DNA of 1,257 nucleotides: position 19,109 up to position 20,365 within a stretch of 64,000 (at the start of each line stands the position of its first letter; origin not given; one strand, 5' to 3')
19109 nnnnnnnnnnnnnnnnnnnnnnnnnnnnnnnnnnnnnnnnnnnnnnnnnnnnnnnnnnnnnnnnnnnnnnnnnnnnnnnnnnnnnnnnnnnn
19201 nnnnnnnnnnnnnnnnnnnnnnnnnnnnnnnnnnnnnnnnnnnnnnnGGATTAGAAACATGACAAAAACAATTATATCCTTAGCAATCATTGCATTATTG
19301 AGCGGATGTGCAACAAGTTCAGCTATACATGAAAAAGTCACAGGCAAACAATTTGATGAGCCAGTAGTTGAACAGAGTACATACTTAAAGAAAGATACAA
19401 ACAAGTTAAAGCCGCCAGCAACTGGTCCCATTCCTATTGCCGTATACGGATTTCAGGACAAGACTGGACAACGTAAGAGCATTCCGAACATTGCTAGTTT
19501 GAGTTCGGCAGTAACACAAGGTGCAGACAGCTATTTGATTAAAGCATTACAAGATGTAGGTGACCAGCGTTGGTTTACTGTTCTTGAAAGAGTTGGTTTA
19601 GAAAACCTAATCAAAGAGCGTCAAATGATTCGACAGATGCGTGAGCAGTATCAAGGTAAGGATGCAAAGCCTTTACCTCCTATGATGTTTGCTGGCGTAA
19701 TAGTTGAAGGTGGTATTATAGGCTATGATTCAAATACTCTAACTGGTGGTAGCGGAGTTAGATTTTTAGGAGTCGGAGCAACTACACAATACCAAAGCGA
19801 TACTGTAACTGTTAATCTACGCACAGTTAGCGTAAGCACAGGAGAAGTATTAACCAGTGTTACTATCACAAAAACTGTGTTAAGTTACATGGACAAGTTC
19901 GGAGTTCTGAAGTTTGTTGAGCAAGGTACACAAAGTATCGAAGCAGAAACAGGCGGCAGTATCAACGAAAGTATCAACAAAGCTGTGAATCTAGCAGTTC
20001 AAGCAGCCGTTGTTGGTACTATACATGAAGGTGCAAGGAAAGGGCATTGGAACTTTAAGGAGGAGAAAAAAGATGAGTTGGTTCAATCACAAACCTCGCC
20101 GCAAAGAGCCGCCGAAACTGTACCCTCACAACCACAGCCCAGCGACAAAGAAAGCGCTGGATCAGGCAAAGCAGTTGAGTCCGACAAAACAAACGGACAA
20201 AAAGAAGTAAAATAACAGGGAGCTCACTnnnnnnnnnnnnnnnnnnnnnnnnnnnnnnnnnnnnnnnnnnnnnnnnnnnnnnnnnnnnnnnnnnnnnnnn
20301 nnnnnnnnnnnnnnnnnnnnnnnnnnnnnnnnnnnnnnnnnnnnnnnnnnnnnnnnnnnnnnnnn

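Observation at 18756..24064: Curli-like extracellular amyloid secretion locus (CsgF-CsgG-curlin-FecR-giant curlin-repeat protein) in a phage-type genome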

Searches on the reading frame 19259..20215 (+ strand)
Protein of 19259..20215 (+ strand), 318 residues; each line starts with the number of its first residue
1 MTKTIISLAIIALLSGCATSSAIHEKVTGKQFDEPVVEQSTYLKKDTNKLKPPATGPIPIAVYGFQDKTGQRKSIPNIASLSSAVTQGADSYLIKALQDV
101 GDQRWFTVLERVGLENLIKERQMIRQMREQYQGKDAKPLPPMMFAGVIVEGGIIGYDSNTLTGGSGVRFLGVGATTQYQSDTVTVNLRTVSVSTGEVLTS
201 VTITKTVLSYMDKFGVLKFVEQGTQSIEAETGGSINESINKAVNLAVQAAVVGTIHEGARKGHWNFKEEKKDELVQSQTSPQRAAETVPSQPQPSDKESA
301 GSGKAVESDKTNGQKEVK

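Call 3: search_protein_families(library=pfam, proteins=[window:19259-20215:+], max_evalue=0.01)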
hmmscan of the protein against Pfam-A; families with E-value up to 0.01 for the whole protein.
window:19259-20215:+ (318 aa): 1 family
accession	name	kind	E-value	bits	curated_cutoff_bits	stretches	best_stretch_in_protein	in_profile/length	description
PF03783.19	CsgG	-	1.2e-51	175.4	20.8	1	51-266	3-208/210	Curli production assembly/transport component CsgG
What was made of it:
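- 19259..20215 (+): CsgG-like outer-membrane lipoprotein channel subunit (318 aa). It has the lipobox L-S-G-C and a low-complexity C-terminal tail of about 50 aa. Pfam CsgG scores 175.4 bits (call 3).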

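Call 6: search_dna_similar(query=window:19259-20215:+, collection=phages, mode=protein, max_rows=40)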
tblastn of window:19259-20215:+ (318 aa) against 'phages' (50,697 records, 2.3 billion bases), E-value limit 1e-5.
Records with a match: 7; places in all: 7; records where one place covers at least 80% of the query: 1.
Best place of each record, by identity: <60% 7.
By first word of the organism name: Methylophilales 4; Pelagibacter 2; Salmonella 1.
By host as written in the record: Methylophilales_sp._H5P1 4; Candidatus Pelagibacter ubique HTCC1062 2; Salmonella enterica subsp. enterica serovar Kentucky 1.
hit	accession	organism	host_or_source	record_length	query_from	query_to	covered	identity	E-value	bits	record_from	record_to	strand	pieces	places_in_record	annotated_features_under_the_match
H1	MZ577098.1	Methylophilales phage Melnitz-3 EXVC039M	Methylophilales_sp._H5P1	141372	16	269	80%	45.1%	8e-65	226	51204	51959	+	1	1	curli production assembly/transport component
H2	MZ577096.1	Methylophilales phage Melnitz-2 EXVC040M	Methylophilales_sp._H5P1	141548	16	269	80%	45.1%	8e-65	226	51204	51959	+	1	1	curli production assembly/transport component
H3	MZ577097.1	Methylophilales phage Melnitz EXVC044M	Methylophilales_sp._H5P1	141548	16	269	80%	45.1%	8e-65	226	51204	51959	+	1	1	curli production assembly/transport component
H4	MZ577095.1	Methylophilales phage Melnitz-1 EXVC043M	Methylophilales_sp._H5P1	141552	16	269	80%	45.1%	8e-65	226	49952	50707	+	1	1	curli production assembly/transport component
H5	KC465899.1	Pelagibacter phage HTVC008M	Candidatus Pelagibacter ubique HTCC1062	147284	16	267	79%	43.6%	6e-60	212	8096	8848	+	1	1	curli production assembly/transport component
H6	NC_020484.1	Pelagibacter phage HTVC008M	Candidatus Pelagibacter ubique HTCC1062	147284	16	267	79%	43.6%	6e-60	212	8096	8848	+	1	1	curli production assembly/transport component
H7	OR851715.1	Salmonella phage S.Kent 1-2-1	Salmonella enterica subsp. enterica ...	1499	16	276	82%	39.5%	6e-50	177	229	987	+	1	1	record has no annotation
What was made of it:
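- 19259..20215 (+): It is 43-45% identical to HTVC008M and Melnitz CsgG (call 6).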

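Call 7: get_annotated_region(hit=H3, flank=8000)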
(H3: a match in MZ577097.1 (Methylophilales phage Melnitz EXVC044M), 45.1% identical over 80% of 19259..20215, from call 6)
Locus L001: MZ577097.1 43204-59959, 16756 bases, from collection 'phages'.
description: Methylophilales phage Melnitz EXVC044M, complete genome.
organism: Methylophilales phage Melnitz EXVC044M (NCBI taxid 2832338)
taxonomy: Viruses; Duplodnaviria; Heunggongvirae; Uroviricota; Caudoviricetes; Kyanoviridae
host: Methylophilales_sp._H5P1; source: -; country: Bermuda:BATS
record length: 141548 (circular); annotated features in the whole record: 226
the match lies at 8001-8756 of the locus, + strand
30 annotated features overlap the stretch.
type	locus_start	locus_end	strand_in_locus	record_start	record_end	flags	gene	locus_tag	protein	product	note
CDS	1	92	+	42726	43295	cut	-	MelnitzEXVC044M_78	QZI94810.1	hypothetical protein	-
CDS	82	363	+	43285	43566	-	-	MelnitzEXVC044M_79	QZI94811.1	hypothetical protein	-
CDS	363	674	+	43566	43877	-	-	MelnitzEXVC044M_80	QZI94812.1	hypothetical protein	-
CDS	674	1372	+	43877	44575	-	-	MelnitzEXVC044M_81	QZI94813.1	PhoH-like protein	-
CDS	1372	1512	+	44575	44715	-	-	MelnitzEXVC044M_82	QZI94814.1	hypothetical protein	-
CDS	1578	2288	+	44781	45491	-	-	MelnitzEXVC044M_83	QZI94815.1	PDDEXK nuclease superfamily protein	-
CDS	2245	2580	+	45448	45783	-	-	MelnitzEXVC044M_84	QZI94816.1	hypothetical protein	-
CDS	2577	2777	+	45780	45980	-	-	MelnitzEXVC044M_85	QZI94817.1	hypothetical protein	-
tmRNA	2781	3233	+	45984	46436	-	-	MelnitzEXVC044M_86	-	SsrA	tmRNA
CDS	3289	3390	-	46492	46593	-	-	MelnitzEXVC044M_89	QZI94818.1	hypothetical protein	-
CDS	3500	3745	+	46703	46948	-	-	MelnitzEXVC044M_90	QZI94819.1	late-transcription coactivator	-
CDS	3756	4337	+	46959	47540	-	-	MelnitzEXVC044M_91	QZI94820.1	loader of DNA helicase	loader of T4 gp41 DNA helicase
CDS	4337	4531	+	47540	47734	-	-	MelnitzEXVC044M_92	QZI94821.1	hypothetical protein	-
CDS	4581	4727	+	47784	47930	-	-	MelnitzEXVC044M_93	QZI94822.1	hypothetical protein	-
CDS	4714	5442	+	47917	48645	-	-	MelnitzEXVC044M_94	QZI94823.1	flavin-dependent thymidylate synthase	-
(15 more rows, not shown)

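Call 8: get_annotated_region(hit=H6, flank=8000)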
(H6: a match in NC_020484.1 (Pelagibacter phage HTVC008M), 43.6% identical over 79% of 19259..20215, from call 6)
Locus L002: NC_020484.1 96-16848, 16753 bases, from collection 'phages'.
description: Pelagibacter phage HTVC008M, complete genome.
organism: Pelagibacter phage HTVC008M (NCBI taxid 1283076)
taxonomy: Viruses; Duplodnaviria; Heunggongvirae; Uroviricota; Caudoviricetes; Kyanoviridae
host: Candidatus Pelagibacter ubique HTCC1062; source: -; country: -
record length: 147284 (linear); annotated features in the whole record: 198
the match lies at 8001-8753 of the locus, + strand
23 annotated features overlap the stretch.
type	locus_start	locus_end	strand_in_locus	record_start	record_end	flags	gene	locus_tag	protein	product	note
CDS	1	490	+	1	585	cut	-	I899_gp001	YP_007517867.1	loader of gp41 DNA helicase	-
CDS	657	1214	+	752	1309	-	-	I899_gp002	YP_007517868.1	hypothetical protein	-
CDS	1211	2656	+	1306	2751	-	-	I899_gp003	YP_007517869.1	Nol-like carbamoyltransferase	-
CDS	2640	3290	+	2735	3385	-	-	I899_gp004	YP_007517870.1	2OG-Fe(II) oxygenase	-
CDS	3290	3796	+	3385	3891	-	-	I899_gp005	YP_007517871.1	2OG-Fe(II) oxygenase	T4-like GC:155, Hyp. With Phytanoyl- CoA-dioxygenase domain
CDS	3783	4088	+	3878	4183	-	-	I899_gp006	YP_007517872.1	hypothetical protein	-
CDS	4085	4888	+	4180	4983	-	-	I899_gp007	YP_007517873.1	hypothetical protein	-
CDS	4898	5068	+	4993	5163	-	-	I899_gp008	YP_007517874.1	hypothetical protein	-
CDS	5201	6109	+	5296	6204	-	-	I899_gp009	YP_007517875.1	single-stranded DNA binding protein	-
CDS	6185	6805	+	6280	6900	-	-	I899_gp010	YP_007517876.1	2OG-Fe(II) oxygenase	T4-like GC:101,Hyp. with Phytanoyl- CoA-dioxygenase domain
CDS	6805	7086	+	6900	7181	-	-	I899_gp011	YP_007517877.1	hypothetical protein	-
CDS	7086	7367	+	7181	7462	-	-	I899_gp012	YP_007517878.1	hypothetical protein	-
CDS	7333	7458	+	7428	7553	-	-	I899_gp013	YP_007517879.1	hypothetical protein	-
CDS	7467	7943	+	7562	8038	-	-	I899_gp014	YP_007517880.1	curli production assembly/transport component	CsgF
CDS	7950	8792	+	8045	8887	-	-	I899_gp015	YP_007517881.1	curli production assembly/transport component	CsgG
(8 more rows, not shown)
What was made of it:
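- Closest known: Viral T8SS. Different: The marine phages are 141-147 kb Kyanoviridae with the cassette between gp32 and the baseplate genes (calls 7, 8).
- The order is identical to HTVC008M gp014-019 and Melnitz gp99-104 (calls 7, 8).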

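Call 19: find_related_loci(query=window:19259-20215:+, collection=viral_contigs, flank=10000)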
Query window:19259-20215:+ (318 aa) in viral_contigs; peptide patterns used: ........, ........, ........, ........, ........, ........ (x = any residue, [..] = any of these).
122 stretches matched a pattern; 110 encode a relative of the query (tblastn E <= 1e-3); the best 80 are kept; 80 distinct loci.
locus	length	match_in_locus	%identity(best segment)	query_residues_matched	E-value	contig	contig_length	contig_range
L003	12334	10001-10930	79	1-307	1e-163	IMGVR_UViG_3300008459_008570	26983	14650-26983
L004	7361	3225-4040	87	1-270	6e-159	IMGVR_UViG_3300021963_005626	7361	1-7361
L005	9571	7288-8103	86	1-270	4e-158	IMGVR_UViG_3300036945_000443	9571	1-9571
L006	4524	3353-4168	86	1-270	1e-161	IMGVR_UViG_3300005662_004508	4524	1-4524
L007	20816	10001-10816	85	1-270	4e-157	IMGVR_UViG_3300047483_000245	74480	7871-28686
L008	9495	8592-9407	85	1-270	4e-157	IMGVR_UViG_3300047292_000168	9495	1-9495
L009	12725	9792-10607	85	1-270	4e-157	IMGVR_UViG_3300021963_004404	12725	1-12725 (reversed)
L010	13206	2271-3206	73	1-307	4e-154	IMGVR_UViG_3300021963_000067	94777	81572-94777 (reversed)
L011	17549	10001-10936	73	1-307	4e-154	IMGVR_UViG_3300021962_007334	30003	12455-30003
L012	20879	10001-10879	80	1-281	1e-152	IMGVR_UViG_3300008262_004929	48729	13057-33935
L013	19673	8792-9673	78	1-293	3e-152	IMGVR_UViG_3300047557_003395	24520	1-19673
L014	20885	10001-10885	76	1-293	6e-150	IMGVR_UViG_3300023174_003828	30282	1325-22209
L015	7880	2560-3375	86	1-270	7e-150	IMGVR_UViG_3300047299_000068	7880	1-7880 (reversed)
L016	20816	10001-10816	86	1-270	7e-150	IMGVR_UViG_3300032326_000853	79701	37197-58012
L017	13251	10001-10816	85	1-270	4e-149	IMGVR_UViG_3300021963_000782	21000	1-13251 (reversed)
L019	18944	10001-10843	81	1-280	6e-149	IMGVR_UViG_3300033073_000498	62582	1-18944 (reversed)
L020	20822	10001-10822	77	1-274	2e-148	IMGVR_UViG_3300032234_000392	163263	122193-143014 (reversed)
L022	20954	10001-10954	98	1-318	0e+0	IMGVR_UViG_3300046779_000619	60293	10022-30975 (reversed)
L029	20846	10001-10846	78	15-293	1e-145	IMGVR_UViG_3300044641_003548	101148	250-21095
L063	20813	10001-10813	75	1-271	2e-132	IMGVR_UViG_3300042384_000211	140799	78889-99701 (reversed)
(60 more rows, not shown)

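Call 37: search_solved_structures(query=window:19259-20215:+, max_evalue=0.001, show_alignments=1)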
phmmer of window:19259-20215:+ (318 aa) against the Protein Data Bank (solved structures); distinct sequences matched with E-value up to 0.001: 5.
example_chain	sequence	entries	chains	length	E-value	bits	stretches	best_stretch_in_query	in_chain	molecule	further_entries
6lqh_A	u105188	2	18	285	4.8e-51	177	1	7-269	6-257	Curli production assembly/transport component CsgG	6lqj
3x2r_D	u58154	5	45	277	4.9e-51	177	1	7-269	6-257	CsgG | Curli production assembly/transport protein CsgG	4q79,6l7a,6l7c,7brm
6si7_P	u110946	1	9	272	6.2e-50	173.4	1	42-273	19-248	Curli production assembly/transport component CsgG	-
4uv2_A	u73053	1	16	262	8e-50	173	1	42-269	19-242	CURLI PRODUCTION TRANSPORT COMPONENT CSGG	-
4uv3_A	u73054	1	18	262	8.1e-50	173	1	42-269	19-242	CURLI PRODUCTION ASSEMBLY/TRANSPORT COMPONENT CSGG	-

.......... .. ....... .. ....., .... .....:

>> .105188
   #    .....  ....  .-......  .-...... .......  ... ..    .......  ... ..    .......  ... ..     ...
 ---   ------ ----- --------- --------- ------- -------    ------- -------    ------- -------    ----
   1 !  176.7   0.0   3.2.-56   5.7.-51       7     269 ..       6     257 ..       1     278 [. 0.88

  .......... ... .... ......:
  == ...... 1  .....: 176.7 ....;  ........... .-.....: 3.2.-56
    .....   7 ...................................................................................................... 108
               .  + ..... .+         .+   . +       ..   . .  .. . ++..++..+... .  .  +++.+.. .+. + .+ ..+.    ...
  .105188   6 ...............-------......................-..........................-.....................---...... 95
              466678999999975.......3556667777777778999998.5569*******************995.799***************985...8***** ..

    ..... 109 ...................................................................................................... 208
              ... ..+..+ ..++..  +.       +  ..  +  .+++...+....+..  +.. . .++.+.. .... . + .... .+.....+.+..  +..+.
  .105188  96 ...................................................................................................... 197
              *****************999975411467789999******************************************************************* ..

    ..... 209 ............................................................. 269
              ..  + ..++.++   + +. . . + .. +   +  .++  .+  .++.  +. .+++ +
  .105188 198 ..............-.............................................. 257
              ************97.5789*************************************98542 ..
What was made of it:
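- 19259..20215 (+): It matches E. coli CsgG chains at E=5e-51 over residues 7-269 (call 37).
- On Type VIII secretion / curli system: It matches E. coli CsgG at E=5e-51 over residues 7-269 (call 37).
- Closest known: Enterobacterial curli system csgBAC / csgDEFG. Same: There is a CsgG lipoprotein channel homologue along its whole length (call 37).
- Closest known: Enterobacterial curli system csgBAC / csgDEFG. Different: The constriction-loop residues differ (call 37).
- Checked: CsgG matches E. coli CsgG over residues 7-269 at E=5e-51 (call 37).
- CsgG matches E. coli CsgG at E=5e-51 (call 37). They align to I, S and L, with a one-residue insertion (alignment in call 37). The constriction residues differ from E. 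coli (call 37).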

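Call 58: search_protein_families(library=pfam, proteins=[L022:12911-15190:+, L019:12943-14664:+, L020:14495-17374:+, L029:13578-14999:+, L010:5645-7039:+, L063:12775-14130:+, L004:6160-7296:+, L002:10543-11868:+], max_evalue=0.01)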
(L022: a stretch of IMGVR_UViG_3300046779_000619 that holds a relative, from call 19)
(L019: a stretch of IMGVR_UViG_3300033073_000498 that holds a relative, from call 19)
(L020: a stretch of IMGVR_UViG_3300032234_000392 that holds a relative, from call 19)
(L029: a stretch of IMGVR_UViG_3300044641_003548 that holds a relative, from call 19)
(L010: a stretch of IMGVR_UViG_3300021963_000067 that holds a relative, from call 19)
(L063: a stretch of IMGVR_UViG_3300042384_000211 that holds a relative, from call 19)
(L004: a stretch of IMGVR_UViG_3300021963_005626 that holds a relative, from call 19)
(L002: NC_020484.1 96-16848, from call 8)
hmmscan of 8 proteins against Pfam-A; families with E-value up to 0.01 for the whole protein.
L022:12911-15190:+ (759 aa): 1 family
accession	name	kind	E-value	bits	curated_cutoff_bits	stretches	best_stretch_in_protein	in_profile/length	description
PF07012.17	Curlin_rpt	-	5.4e-06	26.7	20.7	2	602-636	1-34/34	Curlin associated repeat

L019:12943-14664:+ (573 aa): 0 families

L020:14495-17374:+ (959 aa): 0 families

L029:13578-14999:+ (473 aa): 2 families
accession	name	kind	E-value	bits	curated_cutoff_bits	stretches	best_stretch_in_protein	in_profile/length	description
PF06739.17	SBBP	-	3.4e-11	43.3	20.5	3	310-336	4-30/38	Beta-propeller repeat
PF17164.10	DUF5122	-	0.0086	16.8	27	0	278-306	4-32/36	Domain of unknown function (DUF5122) beta-propeller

L010:5645-7039:+ (464 aa): 0 families

L063:12775-14130:+ (451 aa): 1 family
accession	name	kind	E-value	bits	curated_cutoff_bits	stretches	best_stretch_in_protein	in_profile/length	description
PF07012.17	Curlin_rpt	-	0.00033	21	20.7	2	295-329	1-34/34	Curlin associated repeat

L004:6160-7296:+ (378 aa): 1 family
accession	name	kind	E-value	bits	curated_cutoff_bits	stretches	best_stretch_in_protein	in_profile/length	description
PF07012.17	Curlin_rpt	-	0.0014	19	20.7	0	215-232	17-34/34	Curlin associated repeat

L002:10543-11868:+ (441 aa): 2 families
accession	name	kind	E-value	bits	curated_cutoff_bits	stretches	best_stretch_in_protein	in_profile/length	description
PF07012.17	Curlin_rpt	-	5.2e-08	33.1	20.7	0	270-301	1-32/34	Curlin associated repeat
PF07691.17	PA14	-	2.7e-06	27.7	24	1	83-178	29-125/147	PA14 domain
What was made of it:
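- HTVC008M gp018 carries PA14 plus Curlin_rpt (call 58).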
